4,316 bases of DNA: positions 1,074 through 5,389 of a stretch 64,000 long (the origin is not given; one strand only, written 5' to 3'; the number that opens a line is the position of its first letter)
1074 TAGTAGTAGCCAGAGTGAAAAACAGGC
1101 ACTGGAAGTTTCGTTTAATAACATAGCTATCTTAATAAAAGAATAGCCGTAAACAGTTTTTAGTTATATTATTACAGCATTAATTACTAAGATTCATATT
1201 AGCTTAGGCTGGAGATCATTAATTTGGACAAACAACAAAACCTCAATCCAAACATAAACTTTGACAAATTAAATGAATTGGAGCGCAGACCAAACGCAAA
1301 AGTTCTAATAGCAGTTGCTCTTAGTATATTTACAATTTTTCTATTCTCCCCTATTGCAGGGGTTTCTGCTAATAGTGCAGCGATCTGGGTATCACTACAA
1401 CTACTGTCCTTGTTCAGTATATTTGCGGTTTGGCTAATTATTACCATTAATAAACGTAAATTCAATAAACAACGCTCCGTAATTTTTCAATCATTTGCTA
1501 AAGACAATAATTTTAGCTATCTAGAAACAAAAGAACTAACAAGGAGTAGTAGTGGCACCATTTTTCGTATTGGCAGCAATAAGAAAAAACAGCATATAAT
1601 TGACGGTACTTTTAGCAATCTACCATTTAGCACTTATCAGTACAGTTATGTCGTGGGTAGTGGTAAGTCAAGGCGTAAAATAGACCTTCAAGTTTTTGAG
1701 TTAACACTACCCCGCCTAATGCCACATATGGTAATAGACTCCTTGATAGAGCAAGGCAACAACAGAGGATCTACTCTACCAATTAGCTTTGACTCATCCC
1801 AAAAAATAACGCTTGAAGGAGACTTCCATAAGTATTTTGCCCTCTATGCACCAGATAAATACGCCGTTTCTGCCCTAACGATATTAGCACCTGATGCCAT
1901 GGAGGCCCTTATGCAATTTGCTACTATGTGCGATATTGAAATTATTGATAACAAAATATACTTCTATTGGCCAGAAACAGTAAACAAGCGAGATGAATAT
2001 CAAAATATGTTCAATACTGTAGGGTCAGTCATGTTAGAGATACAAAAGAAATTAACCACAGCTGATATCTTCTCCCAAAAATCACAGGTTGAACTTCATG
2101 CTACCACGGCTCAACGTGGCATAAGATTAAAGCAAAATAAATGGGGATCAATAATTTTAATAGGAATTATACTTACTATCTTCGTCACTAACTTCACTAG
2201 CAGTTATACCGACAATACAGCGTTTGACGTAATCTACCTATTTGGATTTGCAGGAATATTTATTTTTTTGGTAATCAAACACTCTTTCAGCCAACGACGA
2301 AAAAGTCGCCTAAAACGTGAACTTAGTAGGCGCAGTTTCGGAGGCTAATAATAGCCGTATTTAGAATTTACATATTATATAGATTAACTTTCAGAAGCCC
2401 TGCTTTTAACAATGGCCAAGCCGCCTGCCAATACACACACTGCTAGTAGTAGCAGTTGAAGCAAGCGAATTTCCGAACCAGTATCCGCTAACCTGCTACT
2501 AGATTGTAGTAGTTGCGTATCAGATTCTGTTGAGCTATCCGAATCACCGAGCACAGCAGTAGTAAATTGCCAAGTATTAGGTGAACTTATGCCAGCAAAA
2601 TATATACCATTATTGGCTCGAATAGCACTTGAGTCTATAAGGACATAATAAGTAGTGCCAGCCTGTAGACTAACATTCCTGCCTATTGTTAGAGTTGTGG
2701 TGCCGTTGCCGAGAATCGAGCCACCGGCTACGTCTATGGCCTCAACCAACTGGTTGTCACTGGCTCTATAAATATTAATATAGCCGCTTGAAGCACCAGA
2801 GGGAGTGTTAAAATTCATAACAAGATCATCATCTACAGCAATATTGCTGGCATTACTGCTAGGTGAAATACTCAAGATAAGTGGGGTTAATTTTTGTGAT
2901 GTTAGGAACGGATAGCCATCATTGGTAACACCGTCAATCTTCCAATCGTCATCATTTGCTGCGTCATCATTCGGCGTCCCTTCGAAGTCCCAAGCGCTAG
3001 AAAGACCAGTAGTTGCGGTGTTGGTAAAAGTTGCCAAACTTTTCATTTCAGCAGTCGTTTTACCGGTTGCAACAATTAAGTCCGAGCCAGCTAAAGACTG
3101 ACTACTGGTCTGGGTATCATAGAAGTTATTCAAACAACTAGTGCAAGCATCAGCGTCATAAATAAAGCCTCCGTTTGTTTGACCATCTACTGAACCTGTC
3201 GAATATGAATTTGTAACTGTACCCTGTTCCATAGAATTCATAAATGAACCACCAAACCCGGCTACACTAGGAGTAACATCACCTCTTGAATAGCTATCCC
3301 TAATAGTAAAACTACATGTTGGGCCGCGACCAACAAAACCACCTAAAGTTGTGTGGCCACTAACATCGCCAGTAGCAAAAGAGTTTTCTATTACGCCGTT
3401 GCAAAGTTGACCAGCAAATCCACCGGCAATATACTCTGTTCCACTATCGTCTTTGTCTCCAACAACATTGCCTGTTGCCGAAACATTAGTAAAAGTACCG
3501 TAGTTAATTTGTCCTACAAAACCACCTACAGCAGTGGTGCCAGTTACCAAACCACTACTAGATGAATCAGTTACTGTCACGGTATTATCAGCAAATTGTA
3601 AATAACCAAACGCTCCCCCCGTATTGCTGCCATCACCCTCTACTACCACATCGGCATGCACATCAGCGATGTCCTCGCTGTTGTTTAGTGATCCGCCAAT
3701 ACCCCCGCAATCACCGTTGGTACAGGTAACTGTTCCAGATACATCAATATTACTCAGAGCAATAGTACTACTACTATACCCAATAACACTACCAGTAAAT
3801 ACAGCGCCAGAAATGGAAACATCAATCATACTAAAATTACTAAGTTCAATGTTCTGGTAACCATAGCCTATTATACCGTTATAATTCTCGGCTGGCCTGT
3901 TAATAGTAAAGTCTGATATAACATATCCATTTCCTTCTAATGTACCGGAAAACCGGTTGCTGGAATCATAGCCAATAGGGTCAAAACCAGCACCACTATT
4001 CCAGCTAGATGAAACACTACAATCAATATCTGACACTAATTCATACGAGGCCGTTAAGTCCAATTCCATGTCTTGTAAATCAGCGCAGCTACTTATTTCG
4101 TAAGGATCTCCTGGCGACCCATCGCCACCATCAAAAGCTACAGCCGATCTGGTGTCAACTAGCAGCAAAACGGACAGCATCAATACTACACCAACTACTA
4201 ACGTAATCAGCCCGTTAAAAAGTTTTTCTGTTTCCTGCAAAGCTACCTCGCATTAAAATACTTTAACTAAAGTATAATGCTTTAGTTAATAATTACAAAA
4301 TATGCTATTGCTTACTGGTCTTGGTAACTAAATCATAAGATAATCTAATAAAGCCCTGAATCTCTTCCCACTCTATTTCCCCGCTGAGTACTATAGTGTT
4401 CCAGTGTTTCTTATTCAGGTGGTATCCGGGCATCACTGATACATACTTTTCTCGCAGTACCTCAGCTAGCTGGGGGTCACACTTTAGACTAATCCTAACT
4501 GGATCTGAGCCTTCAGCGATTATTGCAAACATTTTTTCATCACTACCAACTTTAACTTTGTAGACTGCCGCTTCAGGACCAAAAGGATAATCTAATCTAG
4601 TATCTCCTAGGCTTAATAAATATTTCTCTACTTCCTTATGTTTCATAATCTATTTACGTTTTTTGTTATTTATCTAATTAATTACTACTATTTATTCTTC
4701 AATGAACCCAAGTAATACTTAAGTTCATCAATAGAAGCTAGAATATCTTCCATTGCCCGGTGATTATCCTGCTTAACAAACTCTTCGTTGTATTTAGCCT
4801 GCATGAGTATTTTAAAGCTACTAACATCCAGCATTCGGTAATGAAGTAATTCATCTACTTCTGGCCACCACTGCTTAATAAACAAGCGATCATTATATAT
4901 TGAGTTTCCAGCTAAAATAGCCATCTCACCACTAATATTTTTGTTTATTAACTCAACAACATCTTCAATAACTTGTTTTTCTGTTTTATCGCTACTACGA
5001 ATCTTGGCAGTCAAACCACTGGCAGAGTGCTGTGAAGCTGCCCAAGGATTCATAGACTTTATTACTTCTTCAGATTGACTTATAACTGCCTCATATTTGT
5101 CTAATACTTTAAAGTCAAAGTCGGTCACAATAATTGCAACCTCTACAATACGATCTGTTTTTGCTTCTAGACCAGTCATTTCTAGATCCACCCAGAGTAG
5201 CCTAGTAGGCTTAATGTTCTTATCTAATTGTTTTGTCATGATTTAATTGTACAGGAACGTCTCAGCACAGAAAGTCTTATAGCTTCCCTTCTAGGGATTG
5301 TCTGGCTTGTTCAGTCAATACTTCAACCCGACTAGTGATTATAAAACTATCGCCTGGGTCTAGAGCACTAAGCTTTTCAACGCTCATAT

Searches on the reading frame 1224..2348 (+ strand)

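Call 75: search_protein_families(library=pfam, proteins=[window:1224-2348:+], max_evalue=0.001)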
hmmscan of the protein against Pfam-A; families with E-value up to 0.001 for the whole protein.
window:1224-2348:+ (374 aa): 2 families
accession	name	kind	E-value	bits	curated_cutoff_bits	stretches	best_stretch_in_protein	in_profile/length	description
PF11335.13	DUF3137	-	0.00027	21.3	26.1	1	194-265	41-113/139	Protein of unknown function (DUF3137)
PF01757.29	Acyl_transf_3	-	0.00044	19.9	31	0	302-373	206-281/326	Acyltransferase domain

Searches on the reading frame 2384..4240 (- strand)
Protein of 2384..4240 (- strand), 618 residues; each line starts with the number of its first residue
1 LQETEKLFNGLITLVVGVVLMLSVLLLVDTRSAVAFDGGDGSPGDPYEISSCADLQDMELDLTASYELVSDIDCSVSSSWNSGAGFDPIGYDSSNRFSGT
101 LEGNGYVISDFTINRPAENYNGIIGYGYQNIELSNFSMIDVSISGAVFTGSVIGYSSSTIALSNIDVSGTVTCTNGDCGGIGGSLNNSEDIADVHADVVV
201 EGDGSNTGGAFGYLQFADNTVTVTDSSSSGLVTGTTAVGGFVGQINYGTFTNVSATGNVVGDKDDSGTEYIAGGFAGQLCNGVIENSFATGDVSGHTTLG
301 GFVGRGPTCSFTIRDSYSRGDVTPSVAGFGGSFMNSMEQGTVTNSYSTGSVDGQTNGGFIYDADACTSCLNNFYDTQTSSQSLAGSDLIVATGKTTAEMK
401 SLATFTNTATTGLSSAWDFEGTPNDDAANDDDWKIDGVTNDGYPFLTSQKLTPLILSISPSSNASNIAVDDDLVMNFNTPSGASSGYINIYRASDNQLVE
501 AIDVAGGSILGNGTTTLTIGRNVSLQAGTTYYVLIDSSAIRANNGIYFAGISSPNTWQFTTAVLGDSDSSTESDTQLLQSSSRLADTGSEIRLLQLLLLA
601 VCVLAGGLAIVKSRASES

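Call 23: search_protein_families(library=pfam, proteins=[window:2384-4240:-], max_evalue=0.01)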
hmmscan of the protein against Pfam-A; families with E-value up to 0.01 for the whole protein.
window:2384-4240:- (618 aa): 2 families
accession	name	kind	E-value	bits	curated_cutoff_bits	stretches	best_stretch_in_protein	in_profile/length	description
PF13205.12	Big_5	-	8.5e-10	39.7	23.6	1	453-561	5-105/105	Bacterial Ig-like domain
PF07581.17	Glug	-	6.5e-07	29.8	20.5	2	234-260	1-28/28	The GLUG motif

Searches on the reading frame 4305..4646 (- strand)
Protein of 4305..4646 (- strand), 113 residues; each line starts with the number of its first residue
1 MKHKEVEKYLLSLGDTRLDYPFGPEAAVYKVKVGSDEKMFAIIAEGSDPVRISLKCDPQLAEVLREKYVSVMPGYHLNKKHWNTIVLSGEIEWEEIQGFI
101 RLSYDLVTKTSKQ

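Call 75: search_protein_families(library=pfam, proteins=[window:4305-4646:-], max_evalue=0.001)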
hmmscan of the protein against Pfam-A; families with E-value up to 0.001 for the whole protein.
window:4305-4646:- (113 aa): 1 family
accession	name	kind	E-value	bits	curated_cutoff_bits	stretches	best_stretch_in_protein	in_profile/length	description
PF04237.18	YjbR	-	3.2e-26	92.2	30.1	1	11-106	1-88/88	YjbR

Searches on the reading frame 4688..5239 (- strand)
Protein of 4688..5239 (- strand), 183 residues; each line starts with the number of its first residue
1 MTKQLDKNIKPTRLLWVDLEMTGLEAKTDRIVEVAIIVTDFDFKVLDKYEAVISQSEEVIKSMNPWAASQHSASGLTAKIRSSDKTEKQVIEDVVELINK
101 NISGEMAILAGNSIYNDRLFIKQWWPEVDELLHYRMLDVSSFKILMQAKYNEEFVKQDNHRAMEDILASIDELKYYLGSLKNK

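Call 75: search_protein_families(library=pfam, proteins=[window:4688-5239:-], max_evalue=0.001)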
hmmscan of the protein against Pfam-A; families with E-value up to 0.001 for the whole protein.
window:4688-5239:- (183 aa): 1 family
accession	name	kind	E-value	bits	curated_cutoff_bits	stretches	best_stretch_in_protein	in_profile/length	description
PF00929.31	RNase_T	-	3e-24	86.9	24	1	15-172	1-163/164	Exonuclease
